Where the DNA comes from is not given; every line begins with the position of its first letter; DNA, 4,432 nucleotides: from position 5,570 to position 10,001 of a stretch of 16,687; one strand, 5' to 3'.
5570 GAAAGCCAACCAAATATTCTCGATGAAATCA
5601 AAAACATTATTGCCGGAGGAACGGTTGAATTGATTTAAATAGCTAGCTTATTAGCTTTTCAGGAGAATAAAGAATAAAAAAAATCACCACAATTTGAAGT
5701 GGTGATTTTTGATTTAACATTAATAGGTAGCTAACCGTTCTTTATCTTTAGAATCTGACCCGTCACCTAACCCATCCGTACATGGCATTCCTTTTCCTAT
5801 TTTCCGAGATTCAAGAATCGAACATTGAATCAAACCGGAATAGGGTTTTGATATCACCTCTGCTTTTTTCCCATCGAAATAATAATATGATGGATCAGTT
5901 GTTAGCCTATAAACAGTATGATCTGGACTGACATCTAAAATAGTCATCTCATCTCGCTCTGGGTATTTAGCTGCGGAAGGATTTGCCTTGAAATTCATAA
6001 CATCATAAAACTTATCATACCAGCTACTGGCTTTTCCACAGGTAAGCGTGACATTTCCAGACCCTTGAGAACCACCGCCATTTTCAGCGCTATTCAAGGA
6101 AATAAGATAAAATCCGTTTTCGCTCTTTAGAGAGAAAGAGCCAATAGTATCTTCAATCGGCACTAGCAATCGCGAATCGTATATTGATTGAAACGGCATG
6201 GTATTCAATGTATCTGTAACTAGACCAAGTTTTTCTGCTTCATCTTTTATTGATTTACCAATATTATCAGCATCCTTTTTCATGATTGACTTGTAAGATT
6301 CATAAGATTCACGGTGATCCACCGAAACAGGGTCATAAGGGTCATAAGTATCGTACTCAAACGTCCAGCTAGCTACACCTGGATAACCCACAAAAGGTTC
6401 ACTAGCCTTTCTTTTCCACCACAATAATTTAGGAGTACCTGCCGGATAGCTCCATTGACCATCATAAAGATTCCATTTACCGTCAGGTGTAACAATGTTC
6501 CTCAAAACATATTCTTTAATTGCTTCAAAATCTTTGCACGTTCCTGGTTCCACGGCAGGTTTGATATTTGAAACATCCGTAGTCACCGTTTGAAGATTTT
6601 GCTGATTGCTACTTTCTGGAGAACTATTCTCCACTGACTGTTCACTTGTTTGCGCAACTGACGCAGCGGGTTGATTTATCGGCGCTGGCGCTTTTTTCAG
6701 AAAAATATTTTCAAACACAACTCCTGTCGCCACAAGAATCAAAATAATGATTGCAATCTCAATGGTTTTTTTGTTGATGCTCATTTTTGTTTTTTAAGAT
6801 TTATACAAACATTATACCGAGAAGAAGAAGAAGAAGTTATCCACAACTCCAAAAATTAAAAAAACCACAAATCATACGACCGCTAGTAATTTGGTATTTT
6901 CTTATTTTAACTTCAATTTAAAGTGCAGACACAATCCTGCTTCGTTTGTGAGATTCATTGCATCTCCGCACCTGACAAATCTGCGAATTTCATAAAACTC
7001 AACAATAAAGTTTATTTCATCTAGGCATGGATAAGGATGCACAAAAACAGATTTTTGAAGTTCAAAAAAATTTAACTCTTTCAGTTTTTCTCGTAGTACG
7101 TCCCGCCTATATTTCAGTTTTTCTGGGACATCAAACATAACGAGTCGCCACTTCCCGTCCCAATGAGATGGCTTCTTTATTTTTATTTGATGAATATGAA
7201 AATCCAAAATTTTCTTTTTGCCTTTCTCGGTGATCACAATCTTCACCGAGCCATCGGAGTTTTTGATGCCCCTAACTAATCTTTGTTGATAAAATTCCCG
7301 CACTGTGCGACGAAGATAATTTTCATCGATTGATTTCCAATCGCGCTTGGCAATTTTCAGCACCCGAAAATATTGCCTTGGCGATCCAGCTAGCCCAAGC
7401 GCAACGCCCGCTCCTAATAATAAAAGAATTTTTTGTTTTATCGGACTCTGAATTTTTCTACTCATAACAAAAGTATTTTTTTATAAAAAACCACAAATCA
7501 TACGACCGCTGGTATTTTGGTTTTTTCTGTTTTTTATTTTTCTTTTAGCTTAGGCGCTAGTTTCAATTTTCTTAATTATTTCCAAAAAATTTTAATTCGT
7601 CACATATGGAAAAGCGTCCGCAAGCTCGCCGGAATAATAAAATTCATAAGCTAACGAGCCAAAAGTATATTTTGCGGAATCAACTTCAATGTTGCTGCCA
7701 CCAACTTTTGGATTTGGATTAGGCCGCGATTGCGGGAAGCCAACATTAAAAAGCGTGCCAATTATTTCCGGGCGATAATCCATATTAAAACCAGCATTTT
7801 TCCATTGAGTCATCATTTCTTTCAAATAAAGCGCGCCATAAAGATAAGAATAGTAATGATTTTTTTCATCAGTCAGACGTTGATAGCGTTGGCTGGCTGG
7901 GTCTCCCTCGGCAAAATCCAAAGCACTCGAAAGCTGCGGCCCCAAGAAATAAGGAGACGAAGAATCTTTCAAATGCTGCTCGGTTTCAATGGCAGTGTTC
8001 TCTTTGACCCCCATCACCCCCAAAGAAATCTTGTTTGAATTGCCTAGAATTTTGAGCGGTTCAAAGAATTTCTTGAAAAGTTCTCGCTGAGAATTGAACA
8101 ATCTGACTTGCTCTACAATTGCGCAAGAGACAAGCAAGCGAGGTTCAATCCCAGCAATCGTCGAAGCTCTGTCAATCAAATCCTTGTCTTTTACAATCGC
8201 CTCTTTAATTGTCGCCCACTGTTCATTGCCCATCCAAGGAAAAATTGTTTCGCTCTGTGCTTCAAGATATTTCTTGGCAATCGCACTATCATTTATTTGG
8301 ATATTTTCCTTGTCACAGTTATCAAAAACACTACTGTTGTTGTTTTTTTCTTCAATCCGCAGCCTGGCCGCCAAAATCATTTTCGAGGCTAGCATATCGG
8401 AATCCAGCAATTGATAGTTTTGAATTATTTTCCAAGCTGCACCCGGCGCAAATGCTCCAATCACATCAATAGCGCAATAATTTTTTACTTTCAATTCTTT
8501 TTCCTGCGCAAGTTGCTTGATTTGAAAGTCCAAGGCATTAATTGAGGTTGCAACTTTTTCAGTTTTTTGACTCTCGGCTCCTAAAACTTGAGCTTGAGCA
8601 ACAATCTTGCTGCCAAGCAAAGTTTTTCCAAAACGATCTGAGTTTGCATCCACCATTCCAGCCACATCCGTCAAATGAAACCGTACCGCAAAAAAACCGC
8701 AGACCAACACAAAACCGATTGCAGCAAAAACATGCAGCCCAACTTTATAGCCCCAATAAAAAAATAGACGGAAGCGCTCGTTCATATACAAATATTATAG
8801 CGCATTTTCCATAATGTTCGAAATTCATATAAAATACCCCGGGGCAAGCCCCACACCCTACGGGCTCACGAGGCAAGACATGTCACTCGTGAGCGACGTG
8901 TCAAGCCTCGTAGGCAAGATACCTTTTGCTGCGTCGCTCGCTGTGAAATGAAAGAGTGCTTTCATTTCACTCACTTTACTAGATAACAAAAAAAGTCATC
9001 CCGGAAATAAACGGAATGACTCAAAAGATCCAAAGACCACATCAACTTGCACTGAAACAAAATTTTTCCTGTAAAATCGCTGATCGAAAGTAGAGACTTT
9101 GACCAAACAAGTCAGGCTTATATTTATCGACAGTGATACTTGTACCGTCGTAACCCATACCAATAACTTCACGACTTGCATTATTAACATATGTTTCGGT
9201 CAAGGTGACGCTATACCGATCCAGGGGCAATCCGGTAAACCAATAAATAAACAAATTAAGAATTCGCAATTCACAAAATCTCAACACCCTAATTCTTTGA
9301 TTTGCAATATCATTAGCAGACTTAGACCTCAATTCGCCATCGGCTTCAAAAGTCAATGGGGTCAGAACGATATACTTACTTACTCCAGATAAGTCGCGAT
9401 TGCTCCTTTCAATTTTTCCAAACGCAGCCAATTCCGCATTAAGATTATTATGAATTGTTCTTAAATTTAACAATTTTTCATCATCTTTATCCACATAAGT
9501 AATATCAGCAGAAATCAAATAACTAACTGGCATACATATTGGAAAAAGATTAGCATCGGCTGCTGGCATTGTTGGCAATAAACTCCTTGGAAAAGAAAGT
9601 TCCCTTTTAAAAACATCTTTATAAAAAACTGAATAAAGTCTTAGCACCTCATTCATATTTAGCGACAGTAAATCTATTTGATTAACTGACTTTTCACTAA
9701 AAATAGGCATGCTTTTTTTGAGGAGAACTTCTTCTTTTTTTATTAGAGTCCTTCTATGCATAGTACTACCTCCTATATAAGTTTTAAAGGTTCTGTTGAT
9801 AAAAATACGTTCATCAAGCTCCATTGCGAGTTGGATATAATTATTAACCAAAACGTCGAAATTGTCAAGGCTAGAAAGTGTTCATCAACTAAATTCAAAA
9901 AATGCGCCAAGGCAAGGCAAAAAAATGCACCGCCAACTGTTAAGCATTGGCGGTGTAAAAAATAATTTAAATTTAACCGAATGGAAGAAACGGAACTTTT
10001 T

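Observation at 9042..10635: Tandem pair of divergent paralogs of unknown family, each an independent transcription unit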

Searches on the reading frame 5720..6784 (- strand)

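Call 6: search_protein_families(library=ncbifam, proteins=[window:5720-6784:-], max_evalue=10)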
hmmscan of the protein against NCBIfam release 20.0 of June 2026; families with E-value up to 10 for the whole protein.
window:5720-6784:- (354 aa): 1 family
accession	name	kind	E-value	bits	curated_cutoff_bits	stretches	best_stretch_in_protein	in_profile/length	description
NF001386.0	PRK00279.2-4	equivalog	0.024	14.2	256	1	152-193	25-66/220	adenylate kinase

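Call 7: search_protein_families(library=phrogs, proteins=[window:5720-6784:-], max_evalue=1)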
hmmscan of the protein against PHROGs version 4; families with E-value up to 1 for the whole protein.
window:5720-6784:- (354 aa): 0 families

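Call 8: search_protein_families(library=padloc, proteins=[window:5720-6784:-], max_evalue=1)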
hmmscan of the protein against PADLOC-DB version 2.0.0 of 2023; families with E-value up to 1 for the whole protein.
window:5720-6784:- (354 aa): 0 families

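Call 52: search_protein_families(library=pfam, proteins=[window:5720-6784:-], max_evalue=0.01)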
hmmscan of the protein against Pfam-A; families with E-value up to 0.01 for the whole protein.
window:5720-6784:- (354 aa): 0 families

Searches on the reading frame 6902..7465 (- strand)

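Call 6: search_protein_families(library=ncbifam, proteins=[window:6902-7465:-], max_evalue=10)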
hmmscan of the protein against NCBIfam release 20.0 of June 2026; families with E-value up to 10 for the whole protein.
window:6902-7465:- (187 aa): 2 families
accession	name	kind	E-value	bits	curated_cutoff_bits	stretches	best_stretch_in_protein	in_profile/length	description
TIGR02277.1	PaaX_trns_reg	equivalog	2.6e-07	30.5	264.55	1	46-166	32-148/279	phenylacetic acid degradation operon negative regulatory protein PaaX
TIGR01573.1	cas2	equivalog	8.8e-05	22.7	24.5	1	106-142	2-39/96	CRISPR-associated endonuclease Cas2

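Call 7: search_protein_families(library=phrogs, proteins=[window:6902-7465:-], max_evalue=1)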
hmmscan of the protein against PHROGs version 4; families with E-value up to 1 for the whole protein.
window:6902-7465:- (187 aa): 0 families

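Call 8: search_protein_families(library=padloc, proteins=[window:6902-7465:-], max_evalue=1)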
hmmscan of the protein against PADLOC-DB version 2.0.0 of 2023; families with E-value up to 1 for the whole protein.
window:6902-7465:- (187 aa): 7 families
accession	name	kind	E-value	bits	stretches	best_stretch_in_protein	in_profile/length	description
PDLC01251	Cas2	-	1e-05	23.7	1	106-142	2-35/84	"CAS-I,CAS-II,CAS-III,CAS-IV,CAS-V,CAS-VI; acquisition_2"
PDLC00935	Cas2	-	2.3e-05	22.7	1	106-142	2-39/96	CRISPR-associated endonuclease Cas2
PDLC02068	Cas2_II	-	0.00032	18.4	1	103-150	20-70/137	-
PDLC02069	Cas2_II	-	0.0018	16.6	1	107-150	3-49/130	-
PDLC02070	Cas2_II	-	0.0026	16.2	1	108-141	4-35/89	-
PDLC02072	Cas2_II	-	0.006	14.8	1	106-145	7-49/72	-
PDLC01748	Cas2_IIIa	-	0.0067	15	1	108-141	4-34/88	-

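Call 52: search_protein_families(library=pfam, proteins=[window:6902-7465:-], max_evalue=0.01)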
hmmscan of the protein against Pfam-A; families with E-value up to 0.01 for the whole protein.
window:6902-7465:- (187 aa): 3 families
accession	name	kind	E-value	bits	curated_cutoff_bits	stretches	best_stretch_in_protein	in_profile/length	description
PF20803.2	PaaX_M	-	3.1e-21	75.7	24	1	100-169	2-71/83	PaaX protein central Cas2-like domain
PF09827.14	CRISPR_Cas2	-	0.00012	22.6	23.8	1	106-143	2-36/74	CRISPR associated protein Cas2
PF18798.6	LPD3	-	0.0085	16.7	27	0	48-88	3-44/114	Large polyvalent protein-associated domain 3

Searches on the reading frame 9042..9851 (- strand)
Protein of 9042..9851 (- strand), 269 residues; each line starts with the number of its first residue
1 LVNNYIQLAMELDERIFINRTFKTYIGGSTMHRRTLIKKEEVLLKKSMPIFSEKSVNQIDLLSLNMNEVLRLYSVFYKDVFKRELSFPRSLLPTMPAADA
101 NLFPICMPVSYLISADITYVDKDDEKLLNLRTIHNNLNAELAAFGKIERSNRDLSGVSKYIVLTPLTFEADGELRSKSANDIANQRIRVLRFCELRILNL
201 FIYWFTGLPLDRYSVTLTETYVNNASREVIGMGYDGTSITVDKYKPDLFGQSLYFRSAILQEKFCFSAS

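Call 5: search_protein_families(library=pfam, proteins=[window:9042-9851:-], max_evalue=10)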
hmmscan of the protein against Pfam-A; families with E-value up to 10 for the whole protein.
window:9042-9851:- (269 aa): 0 families

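Call 6: search_protein_families(library=ncbifam, proteins=[window:9042-9851:-], max_evalue=10)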
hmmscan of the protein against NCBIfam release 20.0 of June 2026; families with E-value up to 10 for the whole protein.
window:9042-9851:- (269 aa): 0 families

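Call 7: search_protein_families(library=phrogs, proteins=[window:9042-9851:-], max_evalue=1)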
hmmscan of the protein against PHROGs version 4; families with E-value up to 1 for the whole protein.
window:9042-9851:- (269 aa): 0 families

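Call 8: search_protein_families(library=padloc, proteins=[window:9042-9851:-], max_evalue=1)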
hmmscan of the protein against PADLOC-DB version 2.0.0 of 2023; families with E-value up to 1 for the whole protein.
window:9042-9851:- (269 aa): 0 families

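Call 14: find_homologous_proteins(query=window:9042-9761:-, max_evalue=0.01)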
Query window:9042-9761:- (239 aa): 1 proteins with E <= 0.01 among 423 candidates.
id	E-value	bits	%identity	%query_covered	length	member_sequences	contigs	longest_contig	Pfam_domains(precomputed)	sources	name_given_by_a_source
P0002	2.5e-152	523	100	100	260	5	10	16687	-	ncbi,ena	-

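Call 69: list_cluster_members(proteins=[P0002, P0001, P0004, P0007, P0009])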
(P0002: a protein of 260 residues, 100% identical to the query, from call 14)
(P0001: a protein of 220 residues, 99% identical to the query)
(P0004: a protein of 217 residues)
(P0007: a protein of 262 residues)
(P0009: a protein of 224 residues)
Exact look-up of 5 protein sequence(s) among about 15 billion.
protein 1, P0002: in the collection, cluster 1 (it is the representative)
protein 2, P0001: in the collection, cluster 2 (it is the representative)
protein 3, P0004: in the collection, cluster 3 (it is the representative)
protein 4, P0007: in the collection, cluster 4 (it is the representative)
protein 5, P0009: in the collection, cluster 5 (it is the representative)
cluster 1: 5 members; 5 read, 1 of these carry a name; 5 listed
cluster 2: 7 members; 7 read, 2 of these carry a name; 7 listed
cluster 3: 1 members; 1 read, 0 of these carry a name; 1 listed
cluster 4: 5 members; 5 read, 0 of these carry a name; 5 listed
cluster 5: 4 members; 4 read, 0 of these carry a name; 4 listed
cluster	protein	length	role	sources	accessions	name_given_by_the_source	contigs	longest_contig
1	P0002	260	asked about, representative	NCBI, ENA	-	-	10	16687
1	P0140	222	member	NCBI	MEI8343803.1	MAG: hypothetical protein WCF93_02555 [Candidatus Moraniibacteriota bacterium]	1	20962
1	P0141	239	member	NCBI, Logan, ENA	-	-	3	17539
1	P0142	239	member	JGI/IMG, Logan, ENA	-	-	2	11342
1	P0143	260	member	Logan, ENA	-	-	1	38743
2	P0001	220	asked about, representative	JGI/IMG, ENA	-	hypothetical protein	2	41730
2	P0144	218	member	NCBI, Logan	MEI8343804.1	MAG: hypothetical protein WCF93_02560 [Candidatus Moraniibacteriota bacterium]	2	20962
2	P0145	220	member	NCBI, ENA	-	-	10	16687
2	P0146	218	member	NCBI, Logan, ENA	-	-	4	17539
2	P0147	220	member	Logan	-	-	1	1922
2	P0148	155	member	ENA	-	-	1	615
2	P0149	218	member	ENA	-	-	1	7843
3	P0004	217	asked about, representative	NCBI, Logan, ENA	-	-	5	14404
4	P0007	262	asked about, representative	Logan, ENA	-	-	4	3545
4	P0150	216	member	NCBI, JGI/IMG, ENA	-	-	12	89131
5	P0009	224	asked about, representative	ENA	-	-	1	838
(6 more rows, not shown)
